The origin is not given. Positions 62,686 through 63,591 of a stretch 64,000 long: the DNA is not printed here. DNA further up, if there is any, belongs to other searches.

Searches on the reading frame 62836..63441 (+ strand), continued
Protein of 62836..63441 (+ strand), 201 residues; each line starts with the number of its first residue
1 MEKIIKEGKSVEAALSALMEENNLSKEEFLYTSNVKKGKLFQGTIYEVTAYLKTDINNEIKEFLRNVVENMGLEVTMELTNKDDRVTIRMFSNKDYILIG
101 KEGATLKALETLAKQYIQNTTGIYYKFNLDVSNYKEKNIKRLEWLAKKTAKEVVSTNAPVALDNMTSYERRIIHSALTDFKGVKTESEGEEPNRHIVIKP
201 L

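Call 36: find_encoding_contigs(protein=P0024, flank=10000, max_places=2)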
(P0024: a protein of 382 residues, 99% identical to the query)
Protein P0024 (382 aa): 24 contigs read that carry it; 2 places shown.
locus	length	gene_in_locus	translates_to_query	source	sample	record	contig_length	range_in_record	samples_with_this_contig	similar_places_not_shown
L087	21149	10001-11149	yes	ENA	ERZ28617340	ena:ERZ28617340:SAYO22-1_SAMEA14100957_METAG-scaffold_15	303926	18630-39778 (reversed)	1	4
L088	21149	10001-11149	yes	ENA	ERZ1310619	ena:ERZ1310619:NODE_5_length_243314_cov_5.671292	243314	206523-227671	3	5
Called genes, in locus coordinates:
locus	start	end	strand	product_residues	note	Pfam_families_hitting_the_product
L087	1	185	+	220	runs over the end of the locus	-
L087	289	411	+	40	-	PF00468:Ribosomal_L34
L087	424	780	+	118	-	PF00825:Ribonuclease_P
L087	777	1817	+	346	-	PF02096:60KD_IMP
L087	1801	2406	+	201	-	PF13083:KH_KhpA-B, PF07650:KH_2 (faint), PF01424:R3H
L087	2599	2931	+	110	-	PF01381:HTH_3, PF12844:HTH_19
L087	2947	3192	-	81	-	PF12844:HTH_19, PF13443:HTH_26 (weak), PF13560:HTH_31 (weak), PF01381:HTH_3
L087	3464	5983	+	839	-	PF25788:Ig_Rha78A_N (faint), PF00041:fn3 (faint), PF23608:Ig_ILCR1 (faint)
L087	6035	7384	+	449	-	PF10396:TrmE_N, PF00350:Dynamin_N (faint), PF12631:MnmE_helical, PF00009:GTP_EFTU (faint), PF01926:MMR_HSR1, PF02421:FeoB_N, PF04548:AIG1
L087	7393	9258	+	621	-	PF01134:GIDA, PF12831:FAD_oxidored (weak), PF21680:GIDA_C_1st, PF13932:SAM_GIDA_C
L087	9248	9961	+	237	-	PF02527:GidB, PF13847:Methyltransf_31 (weak)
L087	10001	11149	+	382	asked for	PF02195:ParB_N, PF17762:HTH_ParB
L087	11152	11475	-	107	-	-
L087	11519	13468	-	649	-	PF00912:Transgly, PF00905:Transpeptidase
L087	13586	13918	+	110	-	-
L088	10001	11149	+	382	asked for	PF02195:ParB_N, PF17762:HTH_ParB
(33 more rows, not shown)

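Call 42: search_protein_representatives(protein=P0001)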
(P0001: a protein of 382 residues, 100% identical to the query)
Query: 382 residues. Proteins with E-value up to 0.001 (for the whole library): 86038; up to 1e-10: 47761; up to 1e-30: 8016. The best 150 are listed.
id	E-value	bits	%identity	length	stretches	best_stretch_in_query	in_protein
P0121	2.0e-142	491.1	73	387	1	1-382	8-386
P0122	2.0e-113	395.7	63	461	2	1-202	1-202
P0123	7.1e-87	308.4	54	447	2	7-326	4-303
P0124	4.5e-86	305.7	59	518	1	5-316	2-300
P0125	3.3e-85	302.9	54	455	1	5-297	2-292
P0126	1.5e-83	297.5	51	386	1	6-370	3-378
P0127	3.2e-83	296.4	47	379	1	6-378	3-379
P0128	1.1e-82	294.6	68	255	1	7-224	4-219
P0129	1.2e-82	294.5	52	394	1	7-328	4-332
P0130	1.5e-82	294.1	69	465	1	6-215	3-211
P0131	1.8e-82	293.9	53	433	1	6-325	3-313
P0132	1.9e-82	293.9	60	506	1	6-266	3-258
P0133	9.8e-82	291.5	57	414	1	6-308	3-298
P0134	5.5e-81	289.0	54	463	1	5-337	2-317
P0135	1.1e-80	288.0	51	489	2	7-298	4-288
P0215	7.4e-70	252.4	44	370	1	6-377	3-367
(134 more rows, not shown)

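Call 56: find_homologous_proteins(query=P0215)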
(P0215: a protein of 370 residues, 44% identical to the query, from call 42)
Query P0215 (370 aa): 8000 proteins with E <= 0.001 among 8000 candidates; the best 120 are listed.
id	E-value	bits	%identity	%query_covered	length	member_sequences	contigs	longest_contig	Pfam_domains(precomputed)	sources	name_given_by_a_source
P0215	1.0e-228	776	100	100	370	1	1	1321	PF17762.9,PF02195.27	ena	-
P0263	2.8e-104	367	49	99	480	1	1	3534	PF17762.9,PF02195.27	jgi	-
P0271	2.3e-99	351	46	99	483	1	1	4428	PF17762.9,PF02195.27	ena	-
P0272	5.2e-90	320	57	72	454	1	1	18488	PF17762.9,PF02195.27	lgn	-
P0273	2.1e-89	318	44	99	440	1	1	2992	PF17762.9,PF02195.27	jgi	jgi:ParB family chromosome partitioning protein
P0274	3.8e-89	318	49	99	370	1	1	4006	PF17762.9,PF02195.27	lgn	-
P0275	1.5e-88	316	47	100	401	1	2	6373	PF17762.9,PF02195.27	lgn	-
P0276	2.5e-87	312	47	99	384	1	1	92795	PF17762.9,PF02195.27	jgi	jgi:ParB family transcriptional regulator, chromosome partitioning protein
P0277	3.6e-87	311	44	99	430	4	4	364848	PF17762.9,PF02195.27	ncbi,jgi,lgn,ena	-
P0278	3.8e-87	311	44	99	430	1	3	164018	PF17762.9,PF02195.27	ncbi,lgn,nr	ncbi:MAG: ParB/RepB/Spo0J family partition protein [Bacilli bacterium]|nr:ParB/RepB/Spo0J family par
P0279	4.0e-87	311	46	99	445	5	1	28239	PF17762.9,PF02195.27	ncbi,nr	ncbi:MAG: ParB/RepB/Spo0J family partition protein [Bacilli bacterium]|nr:ParB/RepB/Spo0J family par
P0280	5.8e-87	310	47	99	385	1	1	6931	PF17762.9,PF02195.27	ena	-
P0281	6.3e-87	310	47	99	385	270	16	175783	PF17762.9,PF02195.27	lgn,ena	-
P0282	1.3e-86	309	43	98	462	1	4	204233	PF17762.9,PF02195.27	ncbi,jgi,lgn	jgi:ParB family chromosome partitioning protein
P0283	1.3e-86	309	47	99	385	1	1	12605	PF17762.9,PF02195.27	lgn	-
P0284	1.5e-86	309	48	99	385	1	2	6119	PF17762.9,PF02195.27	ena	-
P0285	1.6e-86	309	48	99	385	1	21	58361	PF17762.9,PF02195.27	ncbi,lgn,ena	-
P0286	1.6e-86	309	48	99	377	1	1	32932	PF17762.9,PF02195.27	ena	-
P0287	1.7e-86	309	47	99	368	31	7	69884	PF17762.9,PF02195.27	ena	-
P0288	3.5e-86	308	48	99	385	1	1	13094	PF17762.9,PF02195.27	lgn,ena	-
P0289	4.3e-86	307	47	99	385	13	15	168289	PF17762.9,PF02195.27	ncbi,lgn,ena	-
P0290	5.0e-86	307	49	99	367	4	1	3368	PF17762.9,PF02195.27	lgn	-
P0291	5.0e-86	307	48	99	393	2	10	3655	PF17762.9,PF02195.27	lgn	-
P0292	5.6e-86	307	47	99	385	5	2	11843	PF17762.9,PF02195.27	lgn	-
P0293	6.6e-86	307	64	56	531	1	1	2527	PF17762.9,PF02195.27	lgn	-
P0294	1.1e-85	306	47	99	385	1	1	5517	PF17762.9,PF02195.27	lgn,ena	-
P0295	1.2e-85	306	48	99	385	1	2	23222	PF17762.9,PF02195.27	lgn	-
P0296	1.5e-85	306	46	99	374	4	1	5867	PF17762.9,PF02195.27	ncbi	-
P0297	1.6e-85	306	47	99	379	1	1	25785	PF17762.9,PF02195.27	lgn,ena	-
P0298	1.6e-85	306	65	53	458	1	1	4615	PF17762.9,PF02195.27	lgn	-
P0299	1.9e-85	305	47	99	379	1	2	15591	PF17762.9,PF02195.27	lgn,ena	-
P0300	2.7e-85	305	46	99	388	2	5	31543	PF17762.9,PF02195.27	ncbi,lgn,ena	-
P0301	2.9e-85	305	47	99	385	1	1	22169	PF17762.9,PF02195.27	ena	-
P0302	3.2e-85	305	47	99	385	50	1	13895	PF17762.9,PF02195.27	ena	-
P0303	3.3e-85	305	48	99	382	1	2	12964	PF17762.9,PF02195.27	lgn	-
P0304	3.4e-85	305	47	99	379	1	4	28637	PF17762.9,PF02195.27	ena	-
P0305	3.8e-85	304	47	99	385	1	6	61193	PF17762.9,PF02195.27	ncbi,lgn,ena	-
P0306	4.6e-85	304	64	54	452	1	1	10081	PF17762.9,PF02195.27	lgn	-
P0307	4.9e-85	304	47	99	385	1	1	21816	PF17762.9,PF02195.27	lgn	-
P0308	4.9e-85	304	47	99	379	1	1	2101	PF17762.9,PF02195.27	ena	-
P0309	7.1e-85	303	47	99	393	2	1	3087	PF01381.29,PF17762.9,PF02195.27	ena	-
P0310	7.3e-85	303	48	99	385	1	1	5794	PF17762.9,PF02195.27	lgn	-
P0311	8.9e-85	303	48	99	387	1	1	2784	PF17762.9,PF02195.27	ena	-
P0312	9.5e-85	303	43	100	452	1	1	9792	PF17762.9,PF02195.27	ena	-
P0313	1.1e-84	303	44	99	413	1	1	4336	PF01381.29,PF17762.9,PF02195.27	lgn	-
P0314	1.1e-84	303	49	99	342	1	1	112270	PF17762.9,PF02195.27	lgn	-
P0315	1.2e-84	303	65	54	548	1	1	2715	PF17762.9,PF02195.27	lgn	-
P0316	1.3e-84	303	48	99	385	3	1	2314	PF17762.9,PF02195.27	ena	-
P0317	1.4e-84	303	48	99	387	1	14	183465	PF17762.9,PF02195.27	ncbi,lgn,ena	-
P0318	1.5e-84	302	64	54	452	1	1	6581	PF17762.9,PF02195.27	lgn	-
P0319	1.8e-84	302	46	99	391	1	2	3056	PF17762.9,PF02195.27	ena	-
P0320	2.4e-84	302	48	99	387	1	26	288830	PF17762.9,PF02195.27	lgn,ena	-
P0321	2.6e-84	302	46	98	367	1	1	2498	PF17762.9,PF02195.27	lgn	-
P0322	2.7e-84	302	61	59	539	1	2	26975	PF17762.9,PF02195.27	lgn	-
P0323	2.9e-84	301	62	54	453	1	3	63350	PF17762.9,PF02195.27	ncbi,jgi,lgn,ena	ncbi:MAG: ParB/RepB/Spo0J family partition protein [Bacilli bacterium]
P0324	3.2e-84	301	48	99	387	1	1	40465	PF17762.9,PF02195.27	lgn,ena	-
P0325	3.4e-84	301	48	99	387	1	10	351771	PF17762.9,PF02195.27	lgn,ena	-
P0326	3.6e-84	301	48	99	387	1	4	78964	PF17762.9,PF02195.27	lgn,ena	-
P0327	3.8e-84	301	48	99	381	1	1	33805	PF17762.9,PF02195.27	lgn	-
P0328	4.0e-84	301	48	99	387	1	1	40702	PF17762.9,PF02195.27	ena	-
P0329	4.0e-84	301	48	99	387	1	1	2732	PF17762.9,PF02195.27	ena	-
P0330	4.4e-84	301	46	99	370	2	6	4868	PF17762.9,PF02195.27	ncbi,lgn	-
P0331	4.5e-84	301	48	99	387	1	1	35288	PF17762.9,PF02195.27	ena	-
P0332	4.5e-84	301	48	99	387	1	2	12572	PF17762.9,PF02195.27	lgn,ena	-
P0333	4.8e-84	301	48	99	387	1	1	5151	PF17762.9,PF02195.27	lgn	-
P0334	4.8e-84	301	-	-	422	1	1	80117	PF17762.9,PF02195.27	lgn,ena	-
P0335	4.9e-84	301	47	99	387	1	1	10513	PF17762.9,PF02195.27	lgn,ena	-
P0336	5.0e-84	301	48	99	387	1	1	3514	PF17762.9,PF02195.27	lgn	-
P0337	5.5e-84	301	48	99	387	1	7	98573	PF17762.9,PF02195.27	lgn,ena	-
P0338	5.6e-84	301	45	99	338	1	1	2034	PF17762.9,PF02195.27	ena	-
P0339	5.8e-84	300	48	99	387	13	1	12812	PF17762.9,PF02195.27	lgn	-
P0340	6.2e-84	300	48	99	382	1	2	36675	PF17762.9,PF02195.27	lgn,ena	-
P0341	6.3e-84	300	45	99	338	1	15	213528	PF17762.9,PF02195.27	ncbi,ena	-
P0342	6.4e-84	300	47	99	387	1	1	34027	PF17762.9,PF02195.27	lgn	-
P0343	6.4e-84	300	47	99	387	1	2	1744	PF17762.9,PF02195.27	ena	-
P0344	6.4e-84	300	47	99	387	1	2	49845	PF17762.9,PF02195.27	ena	-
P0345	6.4e-84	300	48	99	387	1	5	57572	PF17762.9,PF02195.27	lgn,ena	-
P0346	6.6e-84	300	48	99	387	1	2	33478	PF17762.9,PF02195.27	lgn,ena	-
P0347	6.6e-84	300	48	99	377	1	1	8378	PF17762.9,PF02195.27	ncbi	-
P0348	6.8e-84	300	47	99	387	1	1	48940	PF17762.9,PF02195.27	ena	-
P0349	7.0e-84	300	47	99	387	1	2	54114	PF17762.9,PF02195.27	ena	-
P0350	7.0e-84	300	47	99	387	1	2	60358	PF17762.9,PF02195.27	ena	-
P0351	7.0e-84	300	47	99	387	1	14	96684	PF17762.9,PF02195.27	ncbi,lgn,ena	-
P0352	7.3e-84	300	48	99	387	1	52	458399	PF17762.9,PF02195.27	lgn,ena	-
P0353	7.7e-84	300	47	99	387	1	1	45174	PF17762.9,PF02195.27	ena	-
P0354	7.9e-84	300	42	99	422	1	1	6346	PF17762.9,PF02195.27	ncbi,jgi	ncbi:MAG: ParB/RepB/Spo0J family partition protein [Bacilli bacterium]|jgi:ParB family chromosome pa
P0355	8.0e-84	300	48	99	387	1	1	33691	PF17762.9,PF02195.27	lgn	-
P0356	8.1e-84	300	48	99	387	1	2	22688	PF17762.9,PF02195.27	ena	-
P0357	8.6e-84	300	47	99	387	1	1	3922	PF17762.9,PF02195.27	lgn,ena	-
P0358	8.6e-84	300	47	99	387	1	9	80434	PF17762.9,PF02195.27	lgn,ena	-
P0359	8.8e-84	300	44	99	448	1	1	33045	PF17762.9,PF02195.27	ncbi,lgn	-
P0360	8.8e-84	300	47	99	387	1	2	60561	PF17762.9,PF02195.27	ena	-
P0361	9.1e-84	300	48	99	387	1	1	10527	PF17762.9,PF02195.27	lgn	-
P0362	9.2e-84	300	47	99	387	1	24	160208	PF17762.9,PF02195.27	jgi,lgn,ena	-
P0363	9.6e-84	300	48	99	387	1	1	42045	PF17762.9,PF02195.27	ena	-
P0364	9.7e-84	300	47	99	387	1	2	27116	PF17762.9,PF02195.27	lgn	-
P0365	9.9e-84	300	47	99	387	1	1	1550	PF17762.9,PF02195.27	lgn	-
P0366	9.9e-84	300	47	99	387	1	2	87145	PF17762.9,PF02195.27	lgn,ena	-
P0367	1.0e-83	300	48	99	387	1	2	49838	PF17762.9,PF02195.27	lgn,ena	-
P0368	1.0e-83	300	47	99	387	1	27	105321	PF17762.9,PF02195.27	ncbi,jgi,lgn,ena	-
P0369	1.0e-83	300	48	99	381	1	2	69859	PF17762.9,PF02195.27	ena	-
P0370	1.1e-83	300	47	99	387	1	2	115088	PF17762.9,PF02195.27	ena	-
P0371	1.1e-83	300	46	99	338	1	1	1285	PF17762.9,PF02195.27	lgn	-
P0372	1.1e-83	300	45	99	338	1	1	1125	PF17762.9,PF02195.27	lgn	-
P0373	1.1e-83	300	45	99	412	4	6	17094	PF17762.9,PF02195.27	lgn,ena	-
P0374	1.1e-83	300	47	99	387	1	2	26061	PF17762.9,PF02195.27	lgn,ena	-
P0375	1.1e-83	300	63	54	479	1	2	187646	PF17762.9,PF02195.27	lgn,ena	-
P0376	1.1e-83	300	48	99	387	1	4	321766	PF17762.9,PF02195.27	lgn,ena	-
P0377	1.2e-83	299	46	99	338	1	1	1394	PF17762.9,PF02195.27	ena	-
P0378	1.2e-83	299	42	98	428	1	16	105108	PF17762.9,PF02195.27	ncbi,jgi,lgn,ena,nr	ncbi:MAG: ParB/RepB/Spo0J family partition protein [Firmicutes bacterium]|nr:ParB/RepB/Spo0J family 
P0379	1.3e-83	299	47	99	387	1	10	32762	PF17762.9,PF02195.27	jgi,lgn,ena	jgi:ParB family chromosome partitioning protein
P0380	1.3e-83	299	47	99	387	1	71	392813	PF17762.9,PF02195.27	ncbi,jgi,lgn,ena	-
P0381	1.3e-83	299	47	99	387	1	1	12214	PF17762.9,PF02195.27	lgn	-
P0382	1.3e-83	299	48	99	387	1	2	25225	PF17762.9,PF02195.27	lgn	-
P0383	1.3e-83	299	48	99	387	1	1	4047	PF17762.9,PF02195.27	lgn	-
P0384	1.3e-83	299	48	99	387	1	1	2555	PF17762.9,PF02195.27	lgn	-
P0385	1.4e-83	299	47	99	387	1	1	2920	PF17762.9,PF02195.27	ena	-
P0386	1.4e-83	299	47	99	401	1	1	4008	PF17762.9,PF02195.27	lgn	-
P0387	1.4e-83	299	48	99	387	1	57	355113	PF17762.9,PF02195.27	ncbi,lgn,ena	-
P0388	1.4e-83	299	48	99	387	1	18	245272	PF17762.9,PF02195.27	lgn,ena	-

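Call 73: predict_structure(alignment_id=A1)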
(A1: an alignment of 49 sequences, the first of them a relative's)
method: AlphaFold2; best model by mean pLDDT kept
length: 382 residues; sequences in the alignment: 49
mean_pLDDT: 66.0   pTM: 0.44
mean pLDDT of the five models: 66.0, 64.4, 63.5, 62.8, 62.5
residues with pLDDT >= 90: 10; 70-90: 205; 50-70: 39; < 50: 128
segments of 3 or more residues with pLDDT < 50: 1-7, 205-236, 243-324
pLDDT, mean of each block of 10 residues (from residue 1): 48 87 69 87 88 86 87 88 82 77 81 83 80 86 89 87 89 87 89 88 50 37 32 43 43 34 40 40 39 35 34 37 49 58 75 61 77 72 41
secondary structure, 60 per line:
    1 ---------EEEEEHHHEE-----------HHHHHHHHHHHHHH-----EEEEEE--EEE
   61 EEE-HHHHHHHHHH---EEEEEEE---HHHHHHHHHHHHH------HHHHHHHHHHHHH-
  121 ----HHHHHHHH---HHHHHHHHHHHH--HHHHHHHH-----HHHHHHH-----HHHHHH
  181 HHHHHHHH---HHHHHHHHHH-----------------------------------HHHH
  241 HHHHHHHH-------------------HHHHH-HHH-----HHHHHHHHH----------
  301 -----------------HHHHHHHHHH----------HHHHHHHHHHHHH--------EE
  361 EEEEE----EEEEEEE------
elements in order: E10-14 H31-44 E50-55 E58-63 H65-74 E78-84 H88-100 H107-119 H125-132 H136-147 H150-157 H163-169 H175-188 H192-201 H237-248 H268-272 H282-290 H318-327 H338-350 E359-365 E370-376
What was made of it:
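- On Noc (nucleoid occlusion protein, TIGR04285): AF2 pLDDT mostly 80-89 (block means 69-89) over residues 11-200 (call 73).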
